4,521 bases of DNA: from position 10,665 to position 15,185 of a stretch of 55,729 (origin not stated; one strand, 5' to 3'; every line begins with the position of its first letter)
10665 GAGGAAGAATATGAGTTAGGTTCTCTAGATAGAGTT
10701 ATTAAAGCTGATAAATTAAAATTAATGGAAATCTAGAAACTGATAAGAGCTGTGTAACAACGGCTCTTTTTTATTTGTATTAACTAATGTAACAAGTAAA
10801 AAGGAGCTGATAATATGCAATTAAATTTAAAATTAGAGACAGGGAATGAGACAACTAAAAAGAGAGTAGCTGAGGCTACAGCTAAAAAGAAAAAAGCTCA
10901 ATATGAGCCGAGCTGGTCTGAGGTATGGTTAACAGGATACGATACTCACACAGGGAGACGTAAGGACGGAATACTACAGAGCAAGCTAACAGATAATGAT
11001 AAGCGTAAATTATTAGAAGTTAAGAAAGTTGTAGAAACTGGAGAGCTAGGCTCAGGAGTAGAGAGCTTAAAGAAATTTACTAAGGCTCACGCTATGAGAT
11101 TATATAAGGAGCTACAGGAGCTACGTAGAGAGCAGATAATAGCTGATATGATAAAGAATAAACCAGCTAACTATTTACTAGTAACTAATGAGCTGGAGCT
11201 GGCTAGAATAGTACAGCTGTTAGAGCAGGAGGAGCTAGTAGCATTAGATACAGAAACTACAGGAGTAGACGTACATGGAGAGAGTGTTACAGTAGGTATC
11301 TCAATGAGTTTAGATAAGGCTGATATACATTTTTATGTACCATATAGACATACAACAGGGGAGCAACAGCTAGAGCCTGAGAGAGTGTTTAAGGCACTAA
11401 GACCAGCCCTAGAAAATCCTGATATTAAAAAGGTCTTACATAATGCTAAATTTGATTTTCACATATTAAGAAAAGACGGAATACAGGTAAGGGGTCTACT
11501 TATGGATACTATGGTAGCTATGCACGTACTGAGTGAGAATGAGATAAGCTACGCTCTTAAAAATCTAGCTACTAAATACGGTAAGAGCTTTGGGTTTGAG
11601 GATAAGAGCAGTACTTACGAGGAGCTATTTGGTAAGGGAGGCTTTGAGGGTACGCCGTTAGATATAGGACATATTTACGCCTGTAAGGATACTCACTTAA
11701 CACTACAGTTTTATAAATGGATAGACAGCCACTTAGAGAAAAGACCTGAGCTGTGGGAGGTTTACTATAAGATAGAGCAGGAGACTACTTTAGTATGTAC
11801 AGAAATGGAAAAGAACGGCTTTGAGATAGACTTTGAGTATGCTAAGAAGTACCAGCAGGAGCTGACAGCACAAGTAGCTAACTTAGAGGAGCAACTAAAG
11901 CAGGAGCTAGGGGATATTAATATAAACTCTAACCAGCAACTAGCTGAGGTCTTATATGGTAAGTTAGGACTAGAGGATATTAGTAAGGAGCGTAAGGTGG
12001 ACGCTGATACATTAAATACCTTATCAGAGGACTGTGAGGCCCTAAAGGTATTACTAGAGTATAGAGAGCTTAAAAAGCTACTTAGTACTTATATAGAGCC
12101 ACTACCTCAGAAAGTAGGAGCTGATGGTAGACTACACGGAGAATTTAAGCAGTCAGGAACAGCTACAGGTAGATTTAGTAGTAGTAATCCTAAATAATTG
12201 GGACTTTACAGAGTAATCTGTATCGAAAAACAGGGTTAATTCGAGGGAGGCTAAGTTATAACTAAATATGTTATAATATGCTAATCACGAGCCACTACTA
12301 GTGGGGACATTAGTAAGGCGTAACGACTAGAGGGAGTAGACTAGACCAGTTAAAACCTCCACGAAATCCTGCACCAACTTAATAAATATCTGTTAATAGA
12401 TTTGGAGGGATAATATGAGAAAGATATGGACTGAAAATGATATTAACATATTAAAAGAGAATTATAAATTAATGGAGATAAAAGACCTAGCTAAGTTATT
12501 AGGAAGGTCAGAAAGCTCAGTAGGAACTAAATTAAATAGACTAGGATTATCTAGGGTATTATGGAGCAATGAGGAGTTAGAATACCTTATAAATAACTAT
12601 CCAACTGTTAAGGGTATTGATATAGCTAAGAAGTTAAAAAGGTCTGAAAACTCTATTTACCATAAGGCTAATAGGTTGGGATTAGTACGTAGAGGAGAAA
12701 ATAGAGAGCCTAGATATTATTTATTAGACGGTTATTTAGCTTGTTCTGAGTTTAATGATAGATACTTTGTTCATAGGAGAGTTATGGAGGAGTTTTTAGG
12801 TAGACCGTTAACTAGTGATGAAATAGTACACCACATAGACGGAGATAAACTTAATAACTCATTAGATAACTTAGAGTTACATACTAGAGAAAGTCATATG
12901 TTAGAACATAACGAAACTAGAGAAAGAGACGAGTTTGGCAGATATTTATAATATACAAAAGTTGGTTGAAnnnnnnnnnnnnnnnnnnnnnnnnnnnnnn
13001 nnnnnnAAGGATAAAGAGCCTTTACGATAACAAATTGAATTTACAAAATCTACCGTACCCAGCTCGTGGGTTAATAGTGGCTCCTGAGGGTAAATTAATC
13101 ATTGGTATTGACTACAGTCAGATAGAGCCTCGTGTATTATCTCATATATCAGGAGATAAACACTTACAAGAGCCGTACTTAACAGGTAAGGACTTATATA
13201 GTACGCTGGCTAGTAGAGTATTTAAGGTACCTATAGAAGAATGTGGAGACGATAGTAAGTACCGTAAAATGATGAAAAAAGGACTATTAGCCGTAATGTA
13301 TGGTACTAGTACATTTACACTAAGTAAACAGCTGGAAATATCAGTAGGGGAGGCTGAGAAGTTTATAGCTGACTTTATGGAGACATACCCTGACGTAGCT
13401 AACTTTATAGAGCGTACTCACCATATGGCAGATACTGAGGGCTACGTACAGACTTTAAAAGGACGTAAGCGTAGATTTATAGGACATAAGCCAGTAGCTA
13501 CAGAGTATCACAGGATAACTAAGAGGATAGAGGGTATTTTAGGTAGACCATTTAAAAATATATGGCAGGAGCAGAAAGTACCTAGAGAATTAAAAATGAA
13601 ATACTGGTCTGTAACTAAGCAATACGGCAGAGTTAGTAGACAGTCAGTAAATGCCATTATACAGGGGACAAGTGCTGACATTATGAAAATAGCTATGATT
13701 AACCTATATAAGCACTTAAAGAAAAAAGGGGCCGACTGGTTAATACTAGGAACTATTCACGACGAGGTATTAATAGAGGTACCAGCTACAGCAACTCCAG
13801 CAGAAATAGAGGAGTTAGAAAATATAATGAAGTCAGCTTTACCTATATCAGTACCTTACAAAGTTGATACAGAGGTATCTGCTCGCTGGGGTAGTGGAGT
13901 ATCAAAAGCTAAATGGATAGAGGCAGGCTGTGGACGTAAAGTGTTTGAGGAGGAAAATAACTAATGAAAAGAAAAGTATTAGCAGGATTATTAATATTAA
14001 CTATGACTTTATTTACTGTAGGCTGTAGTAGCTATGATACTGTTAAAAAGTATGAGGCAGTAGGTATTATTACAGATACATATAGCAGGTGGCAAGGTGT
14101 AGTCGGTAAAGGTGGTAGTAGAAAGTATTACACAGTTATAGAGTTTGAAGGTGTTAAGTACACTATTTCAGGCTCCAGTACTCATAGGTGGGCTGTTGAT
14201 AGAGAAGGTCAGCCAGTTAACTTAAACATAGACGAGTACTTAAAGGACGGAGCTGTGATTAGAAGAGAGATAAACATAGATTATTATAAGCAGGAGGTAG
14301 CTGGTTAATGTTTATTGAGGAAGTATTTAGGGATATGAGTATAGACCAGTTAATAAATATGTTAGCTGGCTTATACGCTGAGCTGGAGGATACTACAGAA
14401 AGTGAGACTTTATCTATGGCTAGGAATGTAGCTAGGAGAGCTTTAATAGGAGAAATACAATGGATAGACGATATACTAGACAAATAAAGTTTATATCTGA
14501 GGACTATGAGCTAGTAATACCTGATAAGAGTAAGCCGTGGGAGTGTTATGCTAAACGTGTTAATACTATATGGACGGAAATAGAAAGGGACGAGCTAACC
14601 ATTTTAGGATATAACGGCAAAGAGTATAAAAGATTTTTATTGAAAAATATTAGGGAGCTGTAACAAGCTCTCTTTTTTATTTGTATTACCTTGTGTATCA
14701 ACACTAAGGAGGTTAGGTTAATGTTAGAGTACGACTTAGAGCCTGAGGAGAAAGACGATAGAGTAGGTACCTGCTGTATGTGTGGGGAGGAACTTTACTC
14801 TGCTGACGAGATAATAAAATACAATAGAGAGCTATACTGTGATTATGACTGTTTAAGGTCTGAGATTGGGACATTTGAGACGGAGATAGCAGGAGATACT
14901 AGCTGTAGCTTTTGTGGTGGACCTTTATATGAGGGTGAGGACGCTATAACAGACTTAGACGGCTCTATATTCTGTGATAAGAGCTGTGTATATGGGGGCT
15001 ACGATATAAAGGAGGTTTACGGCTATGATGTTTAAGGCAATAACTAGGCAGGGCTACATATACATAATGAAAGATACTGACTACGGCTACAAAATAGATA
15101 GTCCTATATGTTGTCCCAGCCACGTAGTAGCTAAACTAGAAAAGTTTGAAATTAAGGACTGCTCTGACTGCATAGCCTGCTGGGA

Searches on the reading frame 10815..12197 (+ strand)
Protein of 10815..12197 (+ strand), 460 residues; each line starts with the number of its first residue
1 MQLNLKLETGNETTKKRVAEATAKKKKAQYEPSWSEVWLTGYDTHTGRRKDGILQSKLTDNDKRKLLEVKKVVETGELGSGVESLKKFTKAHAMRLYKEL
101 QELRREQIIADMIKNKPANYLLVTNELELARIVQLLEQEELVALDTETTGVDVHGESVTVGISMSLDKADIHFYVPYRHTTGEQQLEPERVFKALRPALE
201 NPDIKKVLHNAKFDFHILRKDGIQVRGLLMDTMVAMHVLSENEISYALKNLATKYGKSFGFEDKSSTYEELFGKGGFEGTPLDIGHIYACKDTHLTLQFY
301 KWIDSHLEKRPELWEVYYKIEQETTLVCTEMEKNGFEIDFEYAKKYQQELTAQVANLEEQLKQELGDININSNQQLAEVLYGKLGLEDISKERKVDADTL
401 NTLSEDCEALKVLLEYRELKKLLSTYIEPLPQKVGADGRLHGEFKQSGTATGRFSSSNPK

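Call 9: search_protein_families(library=phrogs, proteins=[window:10815-12197:+], max_evalue=0.001)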
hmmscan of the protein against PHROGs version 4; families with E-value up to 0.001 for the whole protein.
window:10815-12197:+ (460 aa): 4 families
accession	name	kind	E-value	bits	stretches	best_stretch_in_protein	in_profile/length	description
phrog_12241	-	DNA, RNA and nucleotide metabolism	1.3e-96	325.5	1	53-459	33-488/502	DNA polymerase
phrog_17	-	DNA, RNA and nucleotide metabolism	2.4e-69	235.6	1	80-459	628-980/1445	DNA polymerase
phrog_9556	-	DNA, RNA and nucleotide metabolism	1.5e-10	41.6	1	395-459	359-434/441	DNA polymerase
phrog_192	-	DNA, RNA and nucleotide metabolism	1.8e-05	25.3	0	58-156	37-123/397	DNA polymerase exonuclease subunit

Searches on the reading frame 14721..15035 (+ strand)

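Call 100: search_protein_families(library=pfam, proteins=[window:14721-15035:+], max_evalue=0.01)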
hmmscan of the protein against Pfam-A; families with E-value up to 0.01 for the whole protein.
window:14721-15035:+ (104 aa): 3 families
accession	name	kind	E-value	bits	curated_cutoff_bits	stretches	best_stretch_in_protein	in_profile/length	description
PF25207.1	DUF7837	-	0.00052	20.4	27.8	1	12-37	2-27/47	Domain of unknown function (DUF7837)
PF19474.4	DUF6011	-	0.00082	19.3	26.6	0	12-27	5-20/37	Family of unknown function (DUF6011)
PF06221.18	zf-C2HC5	-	0.0045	17.4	25.8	0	60-74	35-49/54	Putative zinc finger motif, C2HC5-type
